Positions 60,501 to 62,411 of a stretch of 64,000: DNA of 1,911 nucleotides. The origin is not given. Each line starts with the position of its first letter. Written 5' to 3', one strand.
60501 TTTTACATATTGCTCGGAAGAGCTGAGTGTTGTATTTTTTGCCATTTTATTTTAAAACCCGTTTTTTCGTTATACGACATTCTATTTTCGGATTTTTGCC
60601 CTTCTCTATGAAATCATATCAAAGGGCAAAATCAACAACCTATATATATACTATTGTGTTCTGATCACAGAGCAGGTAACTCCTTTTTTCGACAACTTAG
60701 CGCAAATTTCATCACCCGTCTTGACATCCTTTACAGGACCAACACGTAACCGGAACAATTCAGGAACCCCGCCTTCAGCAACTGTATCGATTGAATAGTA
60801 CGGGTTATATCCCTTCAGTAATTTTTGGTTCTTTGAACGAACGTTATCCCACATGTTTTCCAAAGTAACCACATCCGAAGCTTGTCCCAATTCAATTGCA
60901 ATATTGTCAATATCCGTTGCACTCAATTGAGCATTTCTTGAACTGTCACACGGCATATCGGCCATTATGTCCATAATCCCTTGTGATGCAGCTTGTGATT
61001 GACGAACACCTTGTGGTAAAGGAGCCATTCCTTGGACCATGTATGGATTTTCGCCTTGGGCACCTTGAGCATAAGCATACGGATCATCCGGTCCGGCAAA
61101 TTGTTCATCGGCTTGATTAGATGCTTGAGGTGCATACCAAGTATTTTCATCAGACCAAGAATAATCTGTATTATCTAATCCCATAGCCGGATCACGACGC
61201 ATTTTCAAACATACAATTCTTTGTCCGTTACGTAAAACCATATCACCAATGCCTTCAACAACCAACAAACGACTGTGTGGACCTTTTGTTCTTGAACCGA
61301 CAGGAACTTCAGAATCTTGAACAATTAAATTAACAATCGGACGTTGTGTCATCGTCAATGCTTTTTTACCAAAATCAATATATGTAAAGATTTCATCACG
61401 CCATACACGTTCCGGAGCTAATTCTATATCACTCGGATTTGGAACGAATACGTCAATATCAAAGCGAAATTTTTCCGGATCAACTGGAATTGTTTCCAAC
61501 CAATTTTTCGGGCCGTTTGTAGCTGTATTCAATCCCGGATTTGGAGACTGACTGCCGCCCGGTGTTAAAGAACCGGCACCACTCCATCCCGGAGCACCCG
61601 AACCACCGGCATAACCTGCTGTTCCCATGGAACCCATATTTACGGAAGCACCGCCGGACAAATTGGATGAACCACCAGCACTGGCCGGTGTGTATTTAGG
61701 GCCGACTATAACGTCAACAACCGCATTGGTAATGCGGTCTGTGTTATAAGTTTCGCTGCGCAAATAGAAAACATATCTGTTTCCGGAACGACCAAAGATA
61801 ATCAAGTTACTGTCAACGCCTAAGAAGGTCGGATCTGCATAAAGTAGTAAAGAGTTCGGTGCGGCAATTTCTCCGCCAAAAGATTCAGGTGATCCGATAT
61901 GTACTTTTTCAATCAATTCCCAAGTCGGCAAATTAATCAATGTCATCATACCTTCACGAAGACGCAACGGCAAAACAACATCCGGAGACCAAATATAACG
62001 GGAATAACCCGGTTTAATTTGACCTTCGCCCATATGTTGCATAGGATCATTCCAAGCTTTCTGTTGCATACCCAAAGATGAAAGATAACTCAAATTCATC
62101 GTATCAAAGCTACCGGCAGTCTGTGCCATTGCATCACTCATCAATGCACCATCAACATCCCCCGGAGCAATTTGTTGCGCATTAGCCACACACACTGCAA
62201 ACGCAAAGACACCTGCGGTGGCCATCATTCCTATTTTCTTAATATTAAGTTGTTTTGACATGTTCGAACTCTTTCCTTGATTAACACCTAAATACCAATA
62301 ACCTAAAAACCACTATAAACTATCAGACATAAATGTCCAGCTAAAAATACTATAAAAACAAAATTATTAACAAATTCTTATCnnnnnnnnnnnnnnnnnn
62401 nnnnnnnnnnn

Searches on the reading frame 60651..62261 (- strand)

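Call 38: search_protein_families(library=pfam, proteins=[window:60651-62261:-], max_evalue=0.0001)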
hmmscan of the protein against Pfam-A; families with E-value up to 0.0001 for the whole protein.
window:60651-62261:- (536 aa): 1 family
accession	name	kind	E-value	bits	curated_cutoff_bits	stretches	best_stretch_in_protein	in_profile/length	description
PF03524.21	CagX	-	1.8e-11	44.7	34.2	1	88-353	5-196/198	Conjugal transfer protein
